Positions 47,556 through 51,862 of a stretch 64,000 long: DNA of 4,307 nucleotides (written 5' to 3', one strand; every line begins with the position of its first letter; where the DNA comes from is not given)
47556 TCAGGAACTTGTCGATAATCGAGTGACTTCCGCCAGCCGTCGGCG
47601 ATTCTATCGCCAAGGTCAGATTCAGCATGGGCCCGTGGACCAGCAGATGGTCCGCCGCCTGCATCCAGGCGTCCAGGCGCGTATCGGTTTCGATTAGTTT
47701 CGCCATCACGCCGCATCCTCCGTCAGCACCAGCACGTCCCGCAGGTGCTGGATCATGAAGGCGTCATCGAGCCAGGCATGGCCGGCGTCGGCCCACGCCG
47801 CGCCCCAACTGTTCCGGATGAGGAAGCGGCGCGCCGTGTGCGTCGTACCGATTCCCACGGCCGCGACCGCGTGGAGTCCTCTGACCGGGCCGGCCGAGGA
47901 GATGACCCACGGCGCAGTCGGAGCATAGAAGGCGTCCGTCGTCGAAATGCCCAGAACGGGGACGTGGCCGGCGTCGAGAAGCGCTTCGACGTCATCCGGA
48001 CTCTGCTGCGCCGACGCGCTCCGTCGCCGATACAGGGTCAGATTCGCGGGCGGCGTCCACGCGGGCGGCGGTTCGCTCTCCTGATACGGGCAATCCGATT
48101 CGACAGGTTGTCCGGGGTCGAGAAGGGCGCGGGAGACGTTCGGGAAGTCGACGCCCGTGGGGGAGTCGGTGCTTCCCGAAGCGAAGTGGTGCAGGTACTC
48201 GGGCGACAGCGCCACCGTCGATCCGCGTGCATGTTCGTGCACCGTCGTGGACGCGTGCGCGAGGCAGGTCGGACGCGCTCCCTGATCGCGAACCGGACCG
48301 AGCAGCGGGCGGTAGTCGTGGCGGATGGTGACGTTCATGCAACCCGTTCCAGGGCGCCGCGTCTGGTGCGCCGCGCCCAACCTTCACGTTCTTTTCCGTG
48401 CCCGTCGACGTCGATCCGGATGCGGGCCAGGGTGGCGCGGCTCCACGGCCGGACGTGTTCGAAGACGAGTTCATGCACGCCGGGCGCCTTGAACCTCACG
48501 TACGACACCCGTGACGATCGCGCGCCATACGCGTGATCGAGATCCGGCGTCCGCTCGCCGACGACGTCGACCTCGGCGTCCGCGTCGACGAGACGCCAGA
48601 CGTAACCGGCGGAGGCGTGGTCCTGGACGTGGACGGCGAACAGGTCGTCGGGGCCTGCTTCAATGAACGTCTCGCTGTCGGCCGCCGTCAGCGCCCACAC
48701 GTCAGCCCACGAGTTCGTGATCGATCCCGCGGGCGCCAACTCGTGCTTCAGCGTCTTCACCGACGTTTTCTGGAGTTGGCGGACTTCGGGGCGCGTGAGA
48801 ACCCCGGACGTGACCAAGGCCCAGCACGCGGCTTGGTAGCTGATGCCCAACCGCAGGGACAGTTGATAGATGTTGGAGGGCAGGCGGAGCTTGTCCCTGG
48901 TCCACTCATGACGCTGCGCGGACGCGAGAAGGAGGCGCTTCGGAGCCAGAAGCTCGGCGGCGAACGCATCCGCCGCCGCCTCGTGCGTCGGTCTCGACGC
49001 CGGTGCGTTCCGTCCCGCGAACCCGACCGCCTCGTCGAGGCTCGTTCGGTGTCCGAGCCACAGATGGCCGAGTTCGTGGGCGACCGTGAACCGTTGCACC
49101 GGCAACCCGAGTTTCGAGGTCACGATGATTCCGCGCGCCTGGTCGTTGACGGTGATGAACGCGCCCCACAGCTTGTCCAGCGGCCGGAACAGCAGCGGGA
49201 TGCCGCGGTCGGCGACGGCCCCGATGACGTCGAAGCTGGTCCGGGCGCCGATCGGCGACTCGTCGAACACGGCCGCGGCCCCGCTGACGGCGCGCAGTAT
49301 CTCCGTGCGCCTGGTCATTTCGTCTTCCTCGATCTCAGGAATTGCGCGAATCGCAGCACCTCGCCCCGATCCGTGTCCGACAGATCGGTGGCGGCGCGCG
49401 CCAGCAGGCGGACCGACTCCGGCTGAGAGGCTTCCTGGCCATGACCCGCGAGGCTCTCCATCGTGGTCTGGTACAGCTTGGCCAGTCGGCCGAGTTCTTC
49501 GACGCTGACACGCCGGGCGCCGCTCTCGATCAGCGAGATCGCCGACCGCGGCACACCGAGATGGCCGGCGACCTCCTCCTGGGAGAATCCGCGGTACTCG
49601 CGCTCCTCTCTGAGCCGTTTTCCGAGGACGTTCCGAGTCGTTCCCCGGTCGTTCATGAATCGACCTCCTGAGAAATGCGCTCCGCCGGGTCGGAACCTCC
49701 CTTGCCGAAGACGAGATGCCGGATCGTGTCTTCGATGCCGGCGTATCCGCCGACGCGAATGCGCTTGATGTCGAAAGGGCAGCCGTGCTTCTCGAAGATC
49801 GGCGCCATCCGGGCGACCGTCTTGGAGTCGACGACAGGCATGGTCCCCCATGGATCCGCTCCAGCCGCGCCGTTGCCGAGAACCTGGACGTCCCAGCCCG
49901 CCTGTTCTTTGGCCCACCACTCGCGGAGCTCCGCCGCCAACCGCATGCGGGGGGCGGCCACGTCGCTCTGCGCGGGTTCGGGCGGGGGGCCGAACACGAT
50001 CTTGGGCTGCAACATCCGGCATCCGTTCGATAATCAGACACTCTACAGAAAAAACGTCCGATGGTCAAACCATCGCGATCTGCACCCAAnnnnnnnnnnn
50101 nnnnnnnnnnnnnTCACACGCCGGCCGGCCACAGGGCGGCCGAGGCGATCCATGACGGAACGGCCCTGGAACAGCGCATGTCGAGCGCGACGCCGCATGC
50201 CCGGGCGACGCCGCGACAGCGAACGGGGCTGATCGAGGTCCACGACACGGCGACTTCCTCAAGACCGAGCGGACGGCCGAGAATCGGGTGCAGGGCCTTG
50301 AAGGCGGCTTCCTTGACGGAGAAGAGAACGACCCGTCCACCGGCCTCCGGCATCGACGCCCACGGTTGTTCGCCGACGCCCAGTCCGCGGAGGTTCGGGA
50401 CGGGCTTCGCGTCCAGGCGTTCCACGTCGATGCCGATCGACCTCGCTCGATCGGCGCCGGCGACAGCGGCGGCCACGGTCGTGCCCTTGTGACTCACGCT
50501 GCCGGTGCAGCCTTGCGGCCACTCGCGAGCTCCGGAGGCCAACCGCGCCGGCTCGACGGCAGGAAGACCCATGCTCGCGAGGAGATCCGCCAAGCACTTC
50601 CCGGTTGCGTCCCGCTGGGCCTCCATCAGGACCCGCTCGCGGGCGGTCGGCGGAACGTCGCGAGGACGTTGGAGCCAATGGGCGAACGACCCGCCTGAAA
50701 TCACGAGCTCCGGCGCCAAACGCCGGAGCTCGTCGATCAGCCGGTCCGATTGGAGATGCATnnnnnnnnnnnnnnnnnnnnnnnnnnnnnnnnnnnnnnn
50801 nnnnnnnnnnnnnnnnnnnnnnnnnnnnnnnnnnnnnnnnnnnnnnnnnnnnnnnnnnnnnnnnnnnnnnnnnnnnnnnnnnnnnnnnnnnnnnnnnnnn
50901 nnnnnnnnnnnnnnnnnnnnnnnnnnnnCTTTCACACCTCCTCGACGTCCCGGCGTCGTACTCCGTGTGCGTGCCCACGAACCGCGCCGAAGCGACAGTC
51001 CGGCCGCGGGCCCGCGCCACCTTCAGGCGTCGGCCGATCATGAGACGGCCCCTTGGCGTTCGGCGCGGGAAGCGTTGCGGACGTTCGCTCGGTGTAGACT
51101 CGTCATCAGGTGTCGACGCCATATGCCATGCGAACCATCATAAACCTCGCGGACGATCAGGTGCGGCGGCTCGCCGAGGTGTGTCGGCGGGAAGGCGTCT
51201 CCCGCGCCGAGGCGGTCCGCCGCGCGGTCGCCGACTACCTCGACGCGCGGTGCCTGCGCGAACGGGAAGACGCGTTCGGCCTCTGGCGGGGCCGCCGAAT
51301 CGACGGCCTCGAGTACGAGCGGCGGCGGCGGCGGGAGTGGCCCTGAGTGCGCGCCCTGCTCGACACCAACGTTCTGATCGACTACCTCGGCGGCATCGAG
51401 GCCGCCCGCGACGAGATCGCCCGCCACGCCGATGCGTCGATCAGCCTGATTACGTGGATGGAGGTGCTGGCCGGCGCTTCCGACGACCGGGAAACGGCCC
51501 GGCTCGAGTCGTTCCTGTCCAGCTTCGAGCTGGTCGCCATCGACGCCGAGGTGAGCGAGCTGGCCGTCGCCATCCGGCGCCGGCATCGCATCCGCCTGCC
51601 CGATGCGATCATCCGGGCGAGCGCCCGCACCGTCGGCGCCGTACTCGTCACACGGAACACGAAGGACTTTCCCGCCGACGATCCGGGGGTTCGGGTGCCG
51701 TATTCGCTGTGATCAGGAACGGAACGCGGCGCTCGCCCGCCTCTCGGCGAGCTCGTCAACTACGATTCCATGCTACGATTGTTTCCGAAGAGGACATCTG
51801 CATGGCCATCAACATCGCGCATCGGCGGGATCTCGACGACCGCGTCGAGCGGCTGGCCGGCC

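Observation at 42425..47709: Thymidine-hypermodification-type enzyme set on a bacterial chromosome, converging from two operons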

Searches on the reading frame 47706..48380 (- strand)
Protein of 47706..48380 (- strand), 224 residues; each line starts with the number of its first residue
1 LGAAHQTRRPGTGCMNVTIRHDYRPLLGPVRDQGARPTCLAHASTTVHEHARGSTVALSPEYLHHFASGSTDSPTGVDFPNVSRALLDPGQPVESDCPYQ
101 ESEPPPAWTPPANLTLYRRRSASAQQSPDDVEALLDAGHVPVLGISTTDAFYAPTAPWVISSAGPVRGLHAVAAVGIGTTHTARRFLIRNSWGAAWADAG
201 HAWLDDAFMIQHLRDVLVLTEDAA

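Call 3: search_protein_families(library=pfam, proteins=[window:47706-48380:-], max_evalue=0.01)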
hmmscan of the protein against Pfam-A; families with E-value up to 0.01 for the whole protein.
window:47706-48380:- (224 aa): 1 family
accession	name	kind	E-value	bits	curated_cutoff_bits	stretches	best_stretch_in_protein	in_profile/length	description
PF00112.29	Peptidase_C1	-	7.8e-08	33.1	20.7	1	27-204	14-202/220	Papain family cysteine protease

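Call 4: search_protein_families(library=padloc, proteins=[window:47706-48380:-], max_evalue=0.01)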
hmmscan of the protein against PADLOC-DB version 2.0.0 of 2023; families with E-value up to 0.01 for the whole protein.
window:47706-48380:- (224 aa): 0 families

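Call 5: search_protein_families(library=ncbifam, proteins=[window:47706-48380:-], max_evalue=0.01)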
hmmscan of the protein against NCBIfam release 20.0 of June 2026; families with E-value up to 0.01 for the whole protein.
window:47706-48380:- (224 aa): 0 families

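Call 6: search_protein_families(library=phrogs, proteins=[window:47706-48380:-], max_evalue=0.01)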
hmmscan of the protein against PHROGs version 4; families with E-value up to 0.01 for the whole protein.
window:47706-48380:- (224 aa): 1 family
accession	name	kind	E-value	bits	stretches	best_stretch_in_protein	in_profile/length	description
phrog_16701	-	other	3e-09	37.6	1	131-218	141-228/234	peptidase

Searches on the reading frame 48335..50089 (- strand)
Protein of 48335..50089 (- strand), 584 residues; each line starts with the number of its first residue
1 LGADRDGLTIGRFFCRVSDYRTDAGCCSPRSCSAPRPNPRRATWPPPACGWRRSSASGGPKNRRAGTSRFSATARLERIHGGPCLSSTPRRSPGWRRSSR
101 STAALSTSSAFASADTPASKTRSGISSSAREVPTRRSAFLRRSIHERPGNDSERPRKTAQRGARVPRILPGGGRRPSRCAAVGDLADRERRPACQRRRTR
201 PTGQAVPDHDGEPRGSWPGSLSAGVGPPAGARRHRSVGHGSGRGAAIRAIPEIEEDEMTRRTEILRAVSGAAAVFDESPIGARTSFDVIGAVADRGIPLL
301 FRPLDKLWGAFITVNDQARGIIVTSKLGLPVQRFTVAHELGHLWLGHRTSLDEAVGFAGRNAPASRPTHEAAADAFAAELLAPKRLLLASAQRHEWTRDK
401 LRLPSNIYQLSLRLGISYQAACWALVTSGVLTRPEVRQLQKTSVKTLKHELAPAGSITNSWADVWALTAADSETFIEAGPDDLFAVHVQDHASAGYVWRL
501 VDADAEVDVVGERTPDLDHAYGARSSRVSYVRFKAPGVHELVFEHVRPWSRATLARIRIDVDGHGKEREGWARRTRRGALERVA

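Call 5: search_protein_families(library=ncbifam, proteins=[window:48335-50089:-], max_evalue=0.01)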
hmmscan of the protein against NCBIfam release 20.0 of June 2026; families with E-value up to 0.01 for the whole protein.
window:48335-50089:- (584 aa): 1 family
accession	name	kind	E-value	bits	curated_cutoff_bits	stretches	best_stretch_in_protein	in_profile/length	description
NF052239.1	antitox_spr1629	equivalog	2.9e-06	26.6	335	1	289-437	163-302/377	spr1629 family repressor/antitoxin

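Call 6: search_protein_families(library=phrogs, proteins=[window:48335-50089:-], max_evalue=0.01)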
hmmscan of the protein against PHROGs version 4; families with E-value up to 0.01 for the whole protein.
window:48335-50089:- (584 aa): 5 families
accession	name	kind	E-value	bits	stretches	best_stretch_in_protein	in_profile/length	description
phrog_2439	-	transcription regulation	9.2e-16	58.7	1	314-443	178-295/367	transcriptional regulator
phrog_87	-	other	2.7e-12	47.9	1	294-421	49-157/227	metallo-protease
phrog_1914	-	unknown function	3.4e-12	47.5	1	321-426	83-175/222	-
phrog_19315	-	unknown function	5.7e-08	33.2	1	333-390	96-153/348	-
phrog_18577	-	unknown function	0.001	19.3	1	306-400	161-254/332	-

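Call 43: search_protein_families(library=pfam, proteins=[window:48335-50089:-], max_evalue=0.01)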
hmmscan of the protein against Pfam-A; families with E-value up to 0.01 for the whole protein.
window:48335-50089:- (584 aa): 2 families
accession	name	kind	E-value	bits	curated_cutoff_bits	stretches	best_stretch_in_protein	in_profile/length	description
PF06114.19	Peptidase_M78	-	7.8e-14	52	22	1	294-422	3-119/123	IrrE N-terminal-like domain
PF09394.16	Inhibitor_I42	-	9.6e-08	32.7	27.2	1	482-553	6-81/91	Chagasin family peptidase inhibitor I42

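Call 51: search_protein_families(library=padloc, proteins=[window:48335-50089:-], max_evalue=0.00001)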
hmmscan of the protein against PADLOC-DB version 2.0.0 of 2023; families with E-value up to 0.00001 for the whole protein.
window:48335-50089:- (584 aa): 4 families
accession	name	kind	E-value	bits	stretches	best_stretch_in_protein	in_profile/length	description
PDLC04141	capP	-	4.4e-15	53.8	1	274-412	12-143/242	capP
PDLC04776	PDC-M69B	-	8.9e-09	33.4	1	305-443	55-189/272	-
PDLC03949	RmrA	-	4.9e-08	30.2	1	331-401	188-256/363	-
PDLC03945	RmrA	-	5.7e-07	27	1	292-438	166-303/394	-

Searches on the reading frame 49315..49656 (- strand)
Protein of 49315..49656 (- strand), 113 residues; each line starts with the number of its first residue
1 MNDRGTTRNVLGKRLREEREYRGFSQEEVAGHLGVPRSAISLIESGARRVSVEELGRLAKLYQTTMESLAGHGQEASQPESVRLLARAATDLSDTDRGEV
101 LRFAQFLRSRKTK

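Call 83: search_protein_families(library=pfam, proteins=[window:49315-49656:-], max_evalue=5)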
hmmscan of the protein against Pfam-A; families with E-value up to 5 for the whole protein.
window:49315-49656:- (113 aa): 13 families
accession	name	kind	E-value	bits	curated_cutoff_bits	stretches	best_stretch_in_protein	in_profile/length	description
PF13560.12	HTH_31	-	5.2e-15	55.9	27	1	11-65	2-57/64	Helix-turn-helix domain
PF01381.28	HTH_3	-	1.7e-12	47.6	23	1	15-67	1-53/55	Helix-turn-helix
PF12844.13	HTH_19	-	1.5e-07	31.7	30.2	1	12-58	1-47/64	Helix-turn-helix domain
PF13744.12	HTH_37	-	2.3e-05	24.6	27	1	7-58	15-67/80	Helix-turn-helix domain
PF04545.22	Sigma70_r4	-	3.6e-05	23.6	24.1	1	10-49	12-46/50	Sigma-70, region 4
PF13413.12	HTH_25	-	0.00011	22.4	24.6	1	14-46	1-33/62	Helix-turn-helix domain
PF20432.4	Xre-like-HTH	-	0.0029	18.3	25.8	1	22-61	22-61/63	Antitoxin Xre-like helix-turn-helix domain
PF13443.12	HTH_26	-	0.0029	18.2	22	1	14-69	1-57/63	Cro/C1-type HTH DNA-binding domain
PF04860.17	Phage_portal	-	0.009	15.7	39.1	1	20-70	218-265/321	Phage portal protein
PF13384.12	HTH_23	-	0.036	14.3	24.6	1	22-41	16-35/50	Homeodomain-like domain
PF00440.29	TetR_N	-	0.064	13.5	24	1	14-40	7-33/47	Bacterial regulatory proteins, tetR family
PF07022.19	Phage_CI_repr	-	0.072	13.9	22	1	23-71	11-59/65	Bacteriophage CI repressor helix-turn-helix domain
PF04463.17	2-thiour_desulf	-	0.21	12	34.7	1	28-68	42-82/141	2-thiouracil desulfurase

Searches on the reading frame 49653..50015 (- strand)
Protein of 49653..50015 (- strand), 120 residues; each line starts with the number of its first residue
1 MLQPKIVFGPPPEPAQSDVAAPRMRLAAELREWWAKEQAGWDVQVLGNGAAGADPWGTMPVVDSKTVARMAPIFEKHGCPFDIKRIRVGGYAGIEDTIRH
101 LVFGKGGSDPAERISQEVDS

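Call 43: search_protein_families(library=pfam, proteins=[window:49653-50015:-], max_evalue=0.01)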
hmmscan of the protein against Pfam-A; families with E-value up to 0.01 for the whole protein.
window:49653-50015:- (120 aa): 0 families

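Call 83: search_protein_families(library=pfam, proteins=[window:49653-50015:-], max_evalue=5)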
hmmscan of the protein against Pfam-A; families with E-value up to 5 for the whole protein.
window:49653-50015:- (120 aa): 0 families

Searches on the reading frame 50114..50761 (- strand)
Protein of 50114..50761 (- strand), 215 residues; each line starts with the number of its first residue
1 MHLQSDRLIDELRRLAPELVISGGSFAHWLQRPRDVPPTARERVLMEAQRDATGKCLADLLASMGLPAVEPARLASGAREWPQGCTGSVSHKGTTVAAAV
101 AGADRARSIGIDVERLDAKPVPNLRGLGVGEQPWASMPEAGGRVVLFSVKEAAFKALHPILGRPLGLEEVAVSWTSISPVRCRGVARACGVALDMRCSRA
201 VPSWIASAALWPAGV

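Call 43: search_protein_families(library=pfam, proteins=[window:50114-50761:-], max_evalue=0.01)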
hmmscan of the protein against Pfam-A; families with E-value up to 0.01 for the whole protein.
window:50114-50761:- (215 aa): 2 families
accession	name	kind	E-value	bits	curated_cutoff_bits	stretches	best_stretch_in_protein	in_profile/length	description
PF17837.6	4PPT_N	-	2.2e-07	31.3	27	1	56-101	23-68/68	4'-phosphopantetheinyl transferase N-terminal domain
PF01648.25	ACPS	-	1.7e-06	28.5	25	1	108-182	1-86/111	4'-phosphopantetheinyl transferase superfamily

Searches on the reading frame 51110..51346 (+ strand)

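Call 43: search_protein_families(library=pfam, proteins=[window:51110-51346:+], max_evalue=0.01)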
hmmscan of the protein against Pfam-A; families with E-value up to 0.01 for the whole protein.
window:51110-51346:+ (78 aa): 2 families
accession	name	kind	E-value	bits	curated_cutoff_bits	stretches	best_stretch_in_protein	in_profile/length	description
PF01402.27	RHH_1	-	9.6e-08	32.2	20.5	1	11-45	4-38/39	Ribbon-helix-helix protein, copG family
PF07704.17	PSK_trans_fac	-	0.00085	20.6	28.3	1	11-48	3-41/82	Rv0623-like transcription factor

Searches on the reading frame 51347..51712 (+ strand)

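Call 43: search_protein_families(library=pfam, proteins=[window:51347-51712:+], max_evalue=0.01)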
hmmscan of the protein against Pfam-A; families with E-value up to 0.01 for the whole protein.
window:51347-51712:+ (121 aa): 1 family
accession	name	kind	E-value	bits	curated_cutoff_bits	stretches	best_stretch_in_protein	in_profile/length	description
PF01850.27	PIN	-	1.4e-17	64.9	23.6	1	4-106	2-113/120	PIN domain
